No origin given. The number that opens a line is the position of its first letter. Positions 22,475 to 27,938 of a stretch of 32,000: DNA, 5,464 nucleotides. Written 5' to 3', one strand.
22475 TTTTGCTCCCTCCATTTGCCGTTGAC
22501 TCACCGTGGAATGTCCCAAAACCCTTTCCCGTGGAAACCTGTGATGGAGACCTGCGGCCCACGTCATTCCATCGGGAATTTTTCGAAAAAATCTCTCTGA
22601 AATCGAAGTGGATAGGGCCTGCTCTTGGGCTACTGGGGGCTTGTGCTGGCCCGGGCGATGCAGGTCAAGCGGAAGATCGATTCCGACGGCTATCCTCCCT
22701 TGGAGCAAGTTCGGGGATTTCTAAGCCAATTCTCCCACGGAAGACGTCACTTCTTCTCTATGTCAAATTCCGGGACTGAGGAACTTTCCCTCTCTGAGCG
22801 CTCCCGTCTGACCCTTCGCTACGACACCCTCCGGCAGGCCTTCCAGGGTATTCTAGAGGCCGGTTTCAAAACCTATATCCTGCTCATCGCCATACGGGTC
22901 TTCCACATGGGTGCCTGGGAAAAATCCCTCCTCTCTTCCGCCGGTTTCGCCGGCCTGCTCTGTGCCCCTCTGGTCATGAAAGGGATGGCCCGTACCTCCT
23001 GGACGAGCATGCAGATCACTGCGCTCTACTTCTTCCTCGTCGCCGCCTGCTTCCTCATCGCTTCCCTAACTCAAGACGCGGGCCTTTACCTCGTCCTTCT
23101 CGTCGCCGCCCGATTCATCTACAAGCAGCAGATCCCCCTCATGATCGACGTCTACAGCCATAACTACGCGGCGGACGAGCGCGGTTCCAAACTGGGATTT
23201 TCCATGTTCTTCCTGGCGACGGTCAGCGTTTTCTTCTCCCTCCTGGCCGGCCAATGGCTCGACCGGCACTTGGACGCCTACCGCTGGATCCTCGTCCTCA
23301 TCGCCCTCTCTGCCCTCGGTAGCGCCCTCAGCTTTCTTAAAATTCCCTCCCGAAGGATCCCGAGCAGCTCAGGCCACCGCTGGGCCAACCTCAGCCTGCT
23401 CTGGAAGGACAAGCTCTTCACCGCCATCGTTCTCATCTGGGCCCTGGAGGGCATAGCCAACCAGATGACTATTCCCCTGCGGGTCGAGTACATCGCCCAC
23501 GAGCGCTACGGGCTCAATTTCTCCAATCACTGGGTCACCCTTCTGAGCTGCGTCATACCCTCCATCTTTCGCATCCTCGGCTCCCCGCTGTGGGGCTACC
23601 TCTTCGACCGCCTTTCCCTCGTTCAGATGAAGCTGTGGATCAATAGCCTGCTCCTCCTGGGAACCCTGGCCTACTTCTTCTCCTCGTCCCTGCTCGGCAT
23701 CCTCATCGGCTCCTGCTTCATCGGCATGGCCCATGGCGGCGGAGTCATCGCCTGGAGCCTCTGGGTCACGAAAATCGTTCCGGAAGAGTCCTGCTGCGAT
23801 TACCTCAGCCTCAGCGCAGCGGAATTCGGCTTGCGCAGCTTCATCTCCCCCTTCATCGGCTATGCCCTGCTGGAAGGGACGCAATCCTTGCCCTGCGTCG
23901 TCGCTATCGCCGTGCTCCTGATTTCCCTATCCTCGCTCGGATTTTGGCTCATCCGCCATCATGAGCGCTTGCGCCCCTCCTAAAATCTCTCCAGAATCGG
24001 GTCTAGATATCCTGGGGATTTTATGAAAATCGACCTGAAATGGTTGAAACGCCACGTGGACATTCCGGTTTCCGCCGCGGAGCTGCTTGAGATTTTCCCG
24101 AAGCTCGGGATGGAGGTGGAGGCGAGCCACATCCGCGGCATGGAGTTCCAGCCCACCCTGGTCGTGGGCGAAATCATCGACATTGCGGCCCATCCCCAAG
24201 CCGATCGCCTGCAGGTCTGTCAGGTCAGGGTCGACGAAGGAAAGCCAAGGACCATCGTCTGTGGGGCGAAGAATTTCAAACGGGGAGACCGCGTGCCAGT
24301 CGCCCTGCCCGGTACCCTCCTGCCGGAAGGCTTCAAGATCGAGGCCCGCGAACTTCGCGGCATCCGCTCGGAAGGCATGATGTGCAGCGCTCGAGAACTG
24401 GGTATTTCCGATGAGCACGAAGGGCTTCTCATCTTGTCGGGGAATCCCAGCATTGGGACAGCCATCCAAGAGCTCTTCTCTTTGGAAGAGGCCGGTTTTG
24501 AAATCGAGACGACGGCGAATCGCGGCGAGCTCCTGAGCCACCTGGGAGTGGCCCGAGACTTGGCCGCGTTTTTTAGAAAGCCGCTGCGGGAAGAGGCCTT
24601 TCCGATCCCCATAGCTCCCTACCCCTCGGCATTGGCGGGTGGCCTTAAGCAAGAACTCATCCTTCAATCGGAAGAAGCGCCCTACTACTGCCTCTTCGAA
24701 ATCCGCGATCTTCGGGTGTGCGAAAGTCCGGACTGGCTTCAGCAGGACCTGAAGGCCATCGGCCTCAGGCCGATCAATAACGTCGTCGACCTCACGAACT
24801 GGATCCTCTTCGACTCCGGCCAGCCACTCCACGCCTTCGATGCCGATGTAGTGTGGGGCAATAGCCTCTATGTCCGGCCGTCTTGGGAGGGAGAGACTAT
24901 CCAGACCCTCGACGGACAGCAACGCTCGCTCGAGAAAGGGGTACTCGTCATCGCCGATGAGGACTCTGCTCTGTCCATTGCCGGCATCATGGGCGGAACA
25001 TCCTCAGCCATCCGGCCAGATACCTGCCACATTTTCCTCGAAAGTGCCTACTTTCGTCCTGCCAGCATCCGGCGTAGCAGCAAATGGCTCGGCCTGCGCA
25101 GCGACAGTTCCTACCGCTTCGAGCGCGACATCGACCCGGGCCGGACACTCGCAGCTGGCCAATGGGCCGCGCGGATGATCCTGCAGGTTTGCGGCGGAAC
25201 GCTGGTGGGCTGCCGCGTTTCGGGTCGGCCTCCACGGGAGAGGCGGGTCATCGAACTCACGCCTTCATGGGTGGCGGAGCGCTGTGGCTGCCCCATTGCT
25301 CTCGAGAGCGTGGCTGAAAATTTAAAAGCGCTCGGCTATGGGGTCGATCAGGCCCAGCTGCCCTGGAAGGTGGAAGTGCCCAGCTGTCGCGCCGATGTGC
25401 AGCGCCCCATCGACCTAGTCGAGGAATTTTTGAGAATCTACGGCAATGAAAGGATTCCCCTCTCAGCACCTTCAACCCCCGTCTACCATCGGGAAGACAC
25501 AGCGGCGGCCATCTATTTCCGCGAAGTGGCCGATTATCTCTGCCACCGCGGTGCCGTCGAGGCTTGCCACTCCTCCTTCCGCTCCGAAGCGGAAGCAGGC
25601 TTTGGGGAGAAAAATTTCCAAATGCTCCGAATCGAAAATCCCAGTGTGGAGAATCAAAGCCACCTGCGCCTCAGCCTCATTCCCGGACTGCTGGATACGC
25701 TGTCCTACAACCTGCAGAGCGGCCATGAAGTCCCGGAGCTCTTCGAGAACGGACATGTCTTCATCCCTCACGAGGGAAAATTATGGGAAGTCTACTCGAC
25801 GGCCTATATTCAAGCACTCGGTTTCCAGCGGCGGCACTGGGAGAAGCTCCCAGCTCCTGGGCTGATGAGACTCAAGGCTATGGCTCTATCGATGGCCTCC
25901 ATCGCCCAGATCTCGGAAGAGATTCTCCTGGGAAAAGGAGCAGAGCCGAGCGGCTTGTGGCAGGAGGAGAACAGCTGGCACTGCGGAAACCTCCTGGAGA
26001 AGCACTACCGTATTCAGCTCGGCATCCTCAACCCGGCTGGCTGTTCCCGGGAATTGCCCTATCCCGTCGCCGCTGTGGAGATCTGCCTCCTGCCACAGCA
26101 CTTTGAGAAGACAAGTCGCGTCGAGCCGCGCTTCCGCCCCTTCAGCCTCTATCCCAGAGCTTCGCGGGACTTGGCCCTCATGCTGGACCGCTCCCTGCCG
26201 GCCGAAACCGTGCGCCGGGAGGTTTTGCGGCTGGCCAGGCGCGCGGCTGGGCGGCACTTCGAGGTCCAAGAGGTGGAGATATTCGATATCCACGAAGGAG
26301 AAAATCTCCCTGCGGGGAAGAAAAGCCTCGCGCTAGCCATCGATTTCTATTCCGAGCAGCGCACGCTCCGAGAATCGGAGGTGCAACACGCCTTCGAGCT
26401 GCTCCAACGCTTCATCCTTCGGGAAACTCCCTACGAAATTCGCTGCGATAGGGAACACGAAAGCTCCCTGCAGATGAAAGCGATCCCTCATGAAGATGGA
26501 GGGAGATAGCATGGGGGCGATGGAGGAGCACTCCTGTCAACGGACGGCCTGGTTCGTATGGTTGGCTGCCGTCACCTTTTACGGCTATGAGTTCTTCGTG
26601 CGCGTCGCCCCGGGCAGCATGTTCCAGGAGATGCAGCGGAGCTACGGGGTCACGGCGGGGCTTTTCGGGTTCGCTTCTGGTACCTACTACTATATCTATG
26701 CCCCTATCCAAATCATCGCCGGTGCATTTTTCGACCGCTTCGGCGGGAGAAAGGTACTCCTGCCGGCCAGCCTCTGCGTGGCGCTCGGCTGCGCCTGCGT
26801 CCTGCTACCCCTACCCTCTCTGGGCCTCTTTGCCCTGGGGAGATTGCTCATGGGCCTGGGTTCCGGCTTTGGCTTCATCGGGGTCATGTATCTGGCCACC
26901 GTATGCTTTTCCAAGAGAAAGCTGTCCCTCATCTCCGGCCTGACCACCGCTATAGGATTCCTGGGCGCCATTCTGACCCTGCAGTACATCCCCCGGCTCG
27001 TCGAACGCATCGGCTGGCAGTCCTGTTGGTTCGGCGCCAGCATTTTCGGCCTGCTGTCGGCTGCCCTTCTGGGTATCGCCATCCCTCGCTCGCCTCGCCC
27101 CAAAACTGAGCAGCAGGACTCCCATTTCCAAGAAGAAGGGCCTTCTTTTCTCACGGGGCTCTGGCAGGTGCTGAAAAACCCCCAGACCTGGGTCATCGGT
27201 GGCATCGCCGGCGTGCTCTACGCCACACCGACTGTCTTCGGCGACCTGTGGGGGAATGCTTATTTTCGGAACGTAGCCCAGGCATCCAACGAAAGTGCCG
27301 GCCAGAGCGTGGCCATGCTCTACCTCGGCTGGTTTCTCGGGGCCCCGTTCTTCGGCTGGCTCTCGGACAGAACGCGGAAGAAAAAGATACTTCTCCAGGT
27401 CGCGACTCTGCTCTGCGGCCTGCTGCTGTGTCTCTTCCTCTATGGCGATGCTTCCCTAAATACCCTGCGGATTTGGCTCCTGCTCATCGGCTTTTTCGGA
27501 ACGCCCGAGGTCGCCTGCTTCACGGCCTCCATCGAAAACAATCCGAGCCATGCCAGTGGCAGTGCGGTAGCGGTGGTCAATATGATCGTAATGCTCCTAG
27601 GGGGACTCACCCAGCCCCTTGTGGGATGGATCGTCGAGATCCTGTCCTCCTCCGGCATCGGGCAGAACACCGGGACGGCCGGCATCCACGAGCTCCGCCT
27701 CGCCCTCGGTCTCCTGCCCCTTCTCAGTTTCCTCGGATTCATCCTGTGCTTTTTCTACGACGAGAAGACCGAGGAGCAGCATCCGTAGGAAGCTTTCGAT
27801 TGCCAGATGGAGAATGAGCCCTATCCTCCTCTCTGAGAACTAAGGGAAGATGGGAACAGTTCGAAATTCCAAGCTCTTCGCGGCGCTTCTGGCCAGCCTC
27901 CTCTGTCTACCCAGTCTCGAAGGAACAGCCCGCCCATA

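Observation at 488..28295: Dense family of ~85-100 nt four-helix (cloverleaf-like) palindromic repeats in nearly every long intergenic spacer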

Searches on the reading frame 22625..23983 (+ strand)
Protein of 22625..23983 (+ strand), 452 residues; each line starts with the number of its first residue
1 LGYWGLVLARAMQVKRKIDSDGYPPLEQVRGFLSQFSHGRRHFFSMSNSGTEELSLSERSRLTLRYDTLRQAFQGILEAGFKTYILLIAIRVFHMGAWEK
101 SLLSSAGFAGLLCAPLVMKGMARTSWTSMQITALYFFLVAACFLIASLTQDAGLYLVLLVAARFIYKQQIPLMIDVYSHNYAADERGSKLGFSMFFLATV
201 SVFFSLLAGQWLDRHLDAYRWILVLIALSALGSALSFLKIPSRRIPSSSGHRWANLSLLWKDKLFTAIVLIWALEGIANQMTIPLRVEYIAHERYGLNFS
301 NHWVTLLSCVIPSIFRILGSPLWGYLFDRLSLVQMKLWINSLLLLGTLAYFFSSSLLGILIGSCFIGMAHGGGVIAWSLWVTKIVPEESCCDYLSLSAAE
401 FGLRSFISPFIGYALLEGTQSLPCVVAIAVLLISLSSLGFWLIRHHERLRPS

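Call 7: search_protein_families(library=pfam, proteins=[window:22625-23983:+])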
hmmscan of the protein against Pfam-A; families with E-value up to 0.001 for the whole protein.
window:22625-23983:+ (452 aa): 1 family
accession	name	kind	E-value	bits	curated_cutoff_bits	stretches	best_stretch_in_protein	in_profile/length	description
PF07690.21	MFS_1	-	2.4e-19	69.9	33.4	2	177-388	110-326/347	Major Facilitator Superfamily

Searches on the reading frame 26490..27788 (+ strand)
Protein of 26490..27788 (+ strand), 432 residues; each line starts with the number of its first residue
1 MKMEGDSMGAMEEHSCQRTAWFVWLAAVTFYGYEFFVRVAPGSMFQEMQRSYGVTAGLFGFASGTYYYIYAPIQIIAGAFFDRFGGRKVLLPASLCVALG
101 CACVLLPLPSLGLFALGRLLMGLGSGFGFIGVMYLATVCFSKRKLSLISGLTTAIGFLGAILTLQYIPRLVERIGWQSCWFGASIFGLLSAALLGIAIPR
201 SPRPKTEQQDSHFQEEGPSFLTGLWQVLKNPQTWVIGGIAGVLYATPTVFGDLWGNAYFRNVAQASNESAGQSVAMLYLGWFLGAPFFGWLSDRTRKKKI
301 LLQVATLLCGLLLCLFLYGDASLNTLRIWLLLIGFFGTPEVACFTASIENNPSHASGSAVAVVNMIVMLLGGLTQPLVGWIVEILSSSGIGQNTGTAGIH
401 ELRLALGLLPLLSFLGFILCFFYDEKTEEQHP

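Call 7: search_protein_families(library=pfam, proteins=[window:26490-27788:+])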
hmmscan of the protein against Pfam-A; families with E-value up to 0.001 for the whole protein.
window:26490-27788:+ (432 aa): 4 families
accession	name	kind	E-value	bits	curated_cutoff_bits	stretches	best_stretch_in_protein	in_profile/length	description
PF07690.21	MFS_1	-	8.3e-45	153.6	33.4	2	36-372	10-344/347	Major Facilitator Superfamily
PF00083.30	Sugar_tr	-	7.3e-09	35.4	22.3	1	74-203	63-196/452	Sugar (and other) transporter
PF13347.12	MFS_2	-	1.2e-07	31.1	27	1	207-423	200-423/427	MFS/sugar transport protein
PF12832.13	MFS_1_like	-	0.00012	21.7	25.2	1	266-344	32-112/373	MFS_1 like family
